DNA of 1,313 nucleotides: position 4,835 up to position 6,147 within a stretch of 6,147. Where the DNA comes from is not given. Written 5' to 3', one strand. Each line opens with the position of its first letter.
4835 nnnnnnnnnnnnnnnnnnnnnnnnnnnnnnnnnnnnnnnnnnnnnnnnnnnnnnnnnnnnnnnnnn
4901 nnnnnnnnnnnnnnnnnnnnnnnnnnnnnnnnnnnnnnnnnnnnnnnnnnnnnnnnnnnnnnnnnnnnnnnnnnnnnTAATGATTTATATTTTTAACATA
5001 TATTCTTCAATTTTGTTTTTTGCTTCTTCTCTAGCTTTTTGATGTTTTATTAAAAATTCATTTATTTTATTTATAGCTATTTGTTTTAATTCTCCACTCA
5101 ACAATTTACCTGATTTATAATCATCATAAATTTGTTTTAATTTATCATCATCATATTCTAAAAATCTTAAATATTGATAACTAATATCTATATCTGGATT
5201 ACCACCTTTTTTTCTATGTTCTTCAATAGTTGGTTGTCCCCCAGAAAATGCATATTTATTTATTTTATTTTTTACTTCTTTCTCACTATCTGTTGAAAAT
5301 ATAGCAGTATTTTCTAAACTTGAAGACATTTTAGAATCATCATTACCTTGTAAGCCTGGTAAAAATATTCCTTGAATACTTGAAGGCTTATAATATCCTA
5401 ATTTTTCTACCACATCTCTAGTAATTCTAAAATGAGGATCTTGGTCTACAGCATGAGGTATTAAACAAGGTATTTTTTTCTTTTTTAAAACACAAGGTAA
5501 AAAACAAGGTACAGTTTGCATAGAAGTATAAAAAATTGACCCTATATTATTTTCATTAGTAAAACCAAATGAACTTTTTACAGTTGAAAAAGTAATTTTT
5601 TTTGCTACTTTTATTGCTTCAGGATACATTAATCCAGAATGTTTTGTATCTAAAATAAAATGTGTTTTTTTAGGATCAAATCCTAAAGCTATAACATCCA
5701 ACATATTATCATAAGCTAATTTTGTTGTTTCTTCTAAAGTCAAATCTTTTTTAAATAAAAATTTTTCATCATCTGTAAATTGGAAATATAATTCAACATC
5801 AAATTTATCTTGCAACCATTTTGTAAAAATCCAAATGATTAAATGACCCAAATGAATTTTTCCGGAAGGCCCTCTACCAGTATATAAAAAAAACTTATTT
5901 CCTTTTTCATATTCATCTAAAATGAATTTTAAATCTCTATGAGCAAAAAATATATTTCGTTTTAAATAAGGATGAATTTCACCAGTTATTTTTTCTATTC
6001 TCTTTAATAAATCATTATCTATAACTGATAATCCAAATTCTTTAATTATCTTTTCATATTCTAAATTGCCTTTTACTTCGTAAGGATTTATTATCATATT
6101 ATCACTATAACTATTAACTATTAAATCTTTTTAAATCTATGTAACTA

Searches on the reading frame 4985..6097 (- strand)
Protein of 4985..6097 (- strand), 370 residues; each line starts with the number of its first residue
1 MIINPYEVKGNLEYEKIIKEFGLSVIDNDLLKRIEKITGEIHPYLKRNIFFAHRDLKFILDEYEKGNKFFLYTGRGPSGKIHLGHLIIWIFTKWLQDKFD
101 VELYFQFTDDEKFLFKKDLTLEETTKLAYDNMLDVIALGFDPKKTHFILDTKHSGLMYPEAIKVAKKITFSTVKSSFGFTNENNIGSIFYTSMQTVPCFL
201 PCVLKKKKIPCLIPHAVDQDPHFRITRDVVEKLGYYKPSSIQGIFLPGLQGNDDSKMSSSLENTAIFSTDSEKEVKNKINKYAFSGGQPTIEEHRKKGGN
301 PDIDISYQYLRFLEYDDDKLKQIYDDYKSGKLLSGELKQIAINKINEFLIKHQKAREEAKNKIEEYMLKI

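Call 3: search_protein_families(library=pfam, proteins=[window:4985-6097:-], max_evalue=0.01)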
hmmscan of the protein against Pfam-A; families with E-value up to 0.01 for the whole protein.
window:4985-6097:- (370 aa): 1 family
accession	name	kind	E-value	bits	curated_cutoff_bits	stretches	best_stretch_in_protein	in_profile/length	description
PF00579.31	tRNA-synt_1b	-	1.5e-24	87.3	21.1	1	66-349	3-291/292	tRNA synthetases class I (W and Y)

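Call 4: search_protein_families(library=ncbifam, proteins=[window:4985-6097:-], max_evalue=0.01)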
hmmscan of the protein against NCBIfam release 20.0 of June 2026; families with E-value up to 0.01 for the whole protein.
window:4985-6097:- (370 aa): 8 families
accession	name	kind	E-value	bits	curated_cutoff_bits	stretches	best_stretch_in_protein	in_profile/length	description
NF008927.0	PRK12285.1-4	equivalog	1.3e-153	511.6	478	1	3-369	8-372/385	tryptophan--tRNA ligase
NF008924.0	PRK12285.1-1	equivalog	1.6e-139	465.4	644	1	3-366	7-365/381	tryptophan--tRNA ligase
TIGR00233.1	trpS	equivalog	3.8e-80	269.6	176.75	1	68-363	2-299/328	tryptophan--tRNA ligase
NF008925.0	PRK12285.1-2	equivalog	2.7e-78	263.5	451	1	3-367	2-361/365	tryptophan--tRNA ligase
NF008926.0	PRK12285.1-3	equivalog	2.4e-62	211.2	320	2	2-236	4-231/429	tryptophan--tRNA ligase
NF008928.0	PRK12285.1-5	equivalog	1.8e-42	145.6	891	2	5-237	34-256/530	tryptophan--tRNA ligase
NF006330.0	PRK08560.1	equivalog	9.8e-24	84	220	1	64-365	28-337/342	tyrosine--tRNA ligase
NF008922.0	PRK12283.1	equivalog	5.9e-07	28.7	572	1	73-151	8-84/400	tryptophan--tRNA ligase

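Call 7: list_cluster_members(proteins=[P0001, P0002, P0003, P0005, P0006, window:4985-6097:-, window:3582-3815:-])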
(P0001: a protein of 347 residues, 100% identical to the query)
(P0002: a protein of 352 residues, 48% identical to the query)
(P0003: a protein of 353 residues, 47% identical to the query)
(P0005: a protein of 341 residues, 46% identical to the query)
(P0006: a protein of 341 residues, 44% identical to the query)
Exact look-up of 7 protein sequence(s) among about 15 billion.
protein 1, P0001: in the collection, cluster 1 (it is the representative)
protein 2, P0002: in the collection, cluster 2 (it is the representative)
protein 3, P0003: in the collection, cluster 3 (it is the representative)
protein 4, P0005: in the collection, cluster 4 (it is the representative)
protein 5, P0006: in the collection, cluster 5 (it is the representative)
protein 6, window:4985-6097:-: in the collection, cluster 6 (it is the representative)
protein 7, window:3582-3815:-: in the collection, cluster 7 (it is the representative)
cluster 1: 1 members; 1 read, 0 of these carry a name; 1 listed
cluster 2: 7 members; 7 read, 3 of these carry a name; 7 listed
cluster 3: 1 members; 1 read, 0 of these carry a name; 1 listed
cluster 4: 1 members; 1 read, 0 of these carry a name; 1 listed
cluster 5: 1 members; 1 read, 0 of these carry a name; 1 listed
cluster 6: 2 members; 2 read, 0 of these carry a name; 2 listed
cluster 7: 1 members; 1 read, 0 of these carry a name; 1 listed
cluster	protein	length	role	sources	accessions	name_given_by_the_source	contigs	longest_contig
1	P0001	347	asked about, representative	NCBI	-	-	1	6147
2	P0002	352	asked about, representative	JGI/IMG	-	-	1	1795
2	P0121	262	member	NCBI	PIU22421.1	MAG: hypothetical protein COT14_01315, partial [Candidatus Diapherotrites archaeon ...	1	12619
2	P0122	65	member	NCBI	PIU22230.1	MAG: hypothetical protein COT14_02370, partial [Candidatus Diapherotrites archaeon ...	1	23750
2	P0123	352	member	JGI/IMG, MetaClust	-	\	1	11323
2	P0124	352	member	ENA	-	-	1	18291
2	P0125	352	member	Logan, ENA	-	-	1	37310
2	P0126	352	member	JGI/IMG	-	-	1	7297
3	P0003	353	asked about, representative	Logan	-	-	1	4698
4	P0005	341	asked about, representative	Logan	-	-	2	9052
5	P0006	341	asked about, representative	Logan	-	-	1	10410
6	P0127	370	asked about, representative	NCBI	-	-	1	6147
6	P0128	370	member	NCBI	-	-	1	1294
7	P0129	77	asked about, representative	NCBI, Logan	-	-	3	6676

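Call 53: search_protein_families(library=pfam, proteins=[L004:11154-11993:+], max_evalue=0.1)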
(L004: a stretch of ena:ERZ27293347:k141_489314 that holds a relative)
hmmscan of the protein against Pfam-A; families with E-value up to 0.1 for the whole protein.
L004:11154-11993:+ (279 aa): 1 family
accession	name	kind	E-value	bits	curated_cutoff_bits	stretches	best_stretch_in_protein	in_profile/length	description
PF03948.19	Ribosomal_L9_C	-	0.026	15.4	23.2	0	247-270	23-47/86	Ribosomal protein L9, C-terminal domain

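Call 84: search_protein_families(library=padloc, proteins=[L004:11154-11993:+], max_evalue=0.01)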
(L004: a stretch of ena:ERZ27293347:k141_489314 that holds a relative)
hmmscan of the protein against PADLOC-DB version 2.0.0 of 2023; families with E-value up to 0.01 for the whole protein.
L004:11154-11993:+ (279 aa): 0 families

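Call 85: search_protein_families(library=ncbifam, proteins=[L004:19455-20525:+, L004:11154-11993:+], max_evalue=0.001)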
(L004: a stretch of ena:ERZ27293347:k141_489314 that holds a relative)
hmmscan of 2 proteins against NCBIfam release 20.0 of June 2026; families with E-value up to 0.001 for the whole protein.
L004:19455-20525:+ (356 aa): 3 families
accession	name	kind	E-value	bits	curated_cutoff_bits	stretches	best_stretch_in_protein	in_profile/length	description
NF053576.1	RecJ_archaeal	equivalog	9.2e-14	51.1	360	1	20-138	13-127/452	RecJ family nuclease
TIGR00644.1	recJ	equivalog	1.4e-10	40.1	396.9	1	10-120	44-160/546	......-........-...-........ exonuclease RecJ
NF040701.1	RecJ_Meth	equivalog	1e-07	31.1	550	1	15-119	4-106/449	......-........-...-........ exonuclease RecJ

L004:11154-11993:+ (279 aa): 0 families
